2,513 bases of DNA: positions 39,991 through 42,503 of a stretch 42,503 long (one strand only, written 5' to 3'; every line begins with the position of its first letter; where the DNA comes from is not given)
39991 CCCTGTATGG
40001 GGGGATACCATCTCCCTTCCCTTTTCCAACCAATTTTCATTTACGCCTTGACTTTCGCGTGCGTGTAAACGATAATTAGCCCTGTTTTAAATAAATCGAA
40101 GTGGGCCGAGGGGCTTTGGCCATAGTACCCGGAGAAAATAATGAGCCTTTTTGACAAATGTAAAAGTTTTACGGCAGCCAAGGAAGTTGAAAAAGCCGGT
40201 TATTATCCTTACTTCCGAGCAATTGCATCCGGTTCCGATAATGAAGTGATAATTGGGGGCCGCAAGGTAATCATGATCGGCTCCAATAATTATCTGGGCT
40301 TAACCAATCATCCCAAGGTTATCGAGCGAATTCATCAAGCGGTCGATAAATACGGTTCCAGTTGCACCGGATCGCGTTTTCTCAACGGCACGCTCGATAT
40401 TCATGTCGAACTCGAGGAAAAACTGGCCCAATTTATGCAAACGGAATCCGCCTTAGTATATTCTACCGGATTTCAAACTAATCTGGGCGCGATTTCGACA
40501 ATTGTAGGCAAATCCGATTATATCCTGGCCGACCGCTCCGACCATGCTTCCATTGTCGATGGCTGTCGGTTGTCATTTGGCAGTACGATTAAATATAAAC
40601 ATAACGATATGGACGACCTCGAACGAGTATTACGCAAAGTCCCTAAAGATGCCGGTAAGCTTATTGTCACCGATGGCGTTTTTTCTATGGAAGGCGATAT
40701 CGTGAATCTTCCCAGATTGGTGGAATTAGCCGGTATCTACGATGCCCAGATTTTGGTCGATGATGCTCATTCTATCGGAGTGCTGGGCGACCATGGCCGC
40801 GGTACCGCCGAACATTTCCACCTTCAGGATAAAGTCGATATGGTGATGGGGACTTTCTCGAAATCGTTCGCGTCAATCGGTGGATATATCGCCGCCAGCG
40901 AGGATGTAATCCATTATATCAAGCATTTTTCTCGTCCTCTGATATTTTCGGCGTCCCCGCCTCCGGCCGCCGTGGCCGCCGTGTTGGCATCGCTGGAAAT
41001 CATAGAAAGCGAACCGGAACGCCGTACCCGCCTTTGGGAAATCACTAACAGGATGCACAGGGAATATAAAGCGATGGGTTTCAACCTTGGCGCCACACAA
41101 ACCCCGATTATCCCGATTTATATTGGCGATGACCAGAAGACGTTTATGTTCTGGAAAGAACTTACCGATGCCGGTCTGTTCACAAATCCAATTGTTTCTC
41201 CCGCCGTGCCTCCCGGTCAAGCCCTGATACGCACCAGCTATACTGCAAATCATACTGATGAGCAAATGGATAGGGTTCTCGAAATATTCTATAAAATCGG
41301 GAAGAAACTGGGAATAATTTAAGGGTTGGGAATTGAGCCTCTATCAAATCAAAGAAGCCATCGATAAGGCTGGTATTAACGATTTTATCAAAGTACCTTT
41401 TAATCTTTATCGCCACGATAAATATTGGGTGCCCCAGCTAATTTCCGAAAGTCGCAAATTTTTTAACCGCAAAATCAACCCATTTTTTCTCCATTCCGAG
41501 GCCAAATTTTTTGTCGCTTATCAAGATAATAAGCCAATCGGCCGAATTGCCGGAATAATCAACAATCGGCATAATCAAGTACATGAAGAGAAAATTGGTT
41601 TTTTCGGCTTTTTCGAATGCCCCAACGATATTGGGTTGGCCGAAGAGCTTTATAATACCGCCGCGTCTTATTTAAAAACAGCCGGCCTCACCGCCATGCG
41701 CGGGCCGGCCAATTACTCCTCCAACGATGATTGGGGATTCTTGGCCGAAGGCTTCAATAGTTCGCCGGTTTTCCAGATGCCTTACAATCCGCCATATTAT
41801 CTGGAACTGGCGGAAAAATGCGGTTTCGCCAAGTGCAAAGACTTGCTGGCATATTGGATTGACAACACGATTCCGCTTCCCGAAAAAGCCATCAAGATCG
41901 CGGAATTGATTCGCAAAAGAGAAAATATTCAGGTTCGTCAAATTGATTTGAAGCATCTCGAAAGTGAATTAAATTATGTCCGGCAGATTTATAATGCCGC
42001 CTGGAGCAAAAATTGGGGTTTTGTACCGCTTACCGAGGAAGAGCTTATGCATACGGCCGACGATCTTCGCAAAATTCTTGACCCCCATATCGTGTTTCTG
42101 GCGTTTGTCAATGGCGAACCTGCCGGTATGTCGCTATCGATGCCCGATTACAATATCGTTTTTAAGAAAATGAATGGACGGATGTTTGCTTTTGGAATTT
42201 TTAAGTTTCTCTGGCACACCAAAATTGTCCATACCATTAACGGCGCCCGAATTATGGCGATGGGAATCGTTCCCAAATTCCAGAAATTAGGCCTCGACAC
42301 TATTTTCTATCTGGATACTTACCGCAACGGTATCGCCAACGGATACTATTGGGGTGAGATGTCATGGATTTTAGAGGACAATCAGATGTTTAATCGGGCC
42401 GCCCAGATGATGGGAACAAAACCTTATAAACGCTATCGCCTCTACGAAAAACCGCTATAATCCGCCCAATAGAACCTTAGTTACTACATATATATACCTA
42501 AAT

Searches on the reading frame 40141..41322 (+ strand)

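Call 7: search_protein_families(library=ncbifam, proteins=[window:40141-41322:+], max_evalue=0.00001)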
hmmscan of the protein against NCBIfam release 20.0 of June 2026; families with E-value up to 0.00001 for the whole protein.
window:40141-41322:+ (393 aa): 11 families
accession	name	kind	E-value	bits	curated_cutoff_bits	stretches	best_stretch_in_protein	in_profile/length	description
NF047600.1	SerpalmtaseCFB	equivalog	3.9e-175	582.2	640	1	3-392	5-394/395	serine palmitoyltransferase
TIGR01825.1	gly_Cac_T_rel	subfamily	2.5e-131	437.9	535.4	1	15-393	7-385/385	BioF/Kbl family PLP-dependent acyltransferase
NF047599.1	SerpalmtaseBetaP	equivalog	7.8e-126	419.9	500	1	1-390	1-393/394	serine palmitoyltransferase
NF005394.0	PRK06939.1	equivalog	4e-124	414.4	460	1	14-393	14-397/397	glycine C-acetyltransferase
TIGR00858.1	bioF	equivalog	2.7e-119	398.2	426.45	1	28-382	8-363/365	8-amino-7-oxononanoate synthase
NF047603.1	SerpalmtaseAlphaP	equivalog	5.6e-109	364.4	670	1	32-393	36-399/399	serine palmitoyltransferase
TIGR01822.1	2am3keto_CoA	equivalog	1.5e-103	346.8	493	1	14-393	10-393/393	glycine C-acetyltransferase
TIGR01821.1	5aminolev_synth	equivalog_domain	6.3e-79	265.7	338.55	1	40-391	44-398/402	5-aminolevulinate synthase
NF005526.0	PRK07179.1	equivalog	5.3e-68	229.4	428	1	41-388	54-397/407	alpha-hydroxyketone-type quorum-sensing autoinducer synthase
NF005697.0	PRK07505.1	subfamily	1.4e-47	162.2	342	1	39-387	46-399/405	hypothetical protein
NF004608.1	PRK05937.1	equivalog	7.8e-39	133.5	399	1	75-384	43-343/366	8-amino-7-oxononanoate synthase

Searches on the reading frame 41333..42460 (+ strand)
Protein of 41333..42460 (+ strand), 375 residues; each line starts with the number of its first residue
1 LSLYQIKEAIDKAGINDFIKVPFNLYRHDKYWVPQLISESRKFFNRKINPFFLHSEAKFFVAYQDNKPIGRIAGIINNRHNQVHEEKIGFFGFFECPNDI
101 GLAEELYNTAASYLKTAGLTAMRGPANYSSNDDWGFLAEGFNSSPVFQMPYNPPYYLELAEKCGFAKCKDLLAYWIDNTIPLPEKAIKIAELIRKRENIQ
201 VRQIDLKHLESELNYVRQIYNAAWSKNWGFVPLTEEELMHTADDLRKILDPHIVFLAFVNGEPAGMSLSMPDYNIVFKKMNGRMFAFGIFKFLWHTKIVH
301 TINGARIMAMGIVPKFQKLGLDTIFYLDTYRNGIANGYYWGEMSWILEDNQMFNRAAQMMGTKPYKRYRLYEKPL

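Call 47: search_protein_families(library=pfam, proteins=[window:41333-42460:+], max_evalue=0.001)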
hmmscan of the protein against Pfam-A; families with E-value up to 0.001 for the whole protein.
window:41333-42460:+ (375 aa): 1 family
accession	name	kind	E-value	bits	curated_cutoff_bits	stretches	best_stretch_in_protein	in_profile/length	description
PF00583.31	Acetyltransf_1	-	6.3e-06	26.9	20.7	0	38-121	15-95/116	Acetyltransferase (GNAT) family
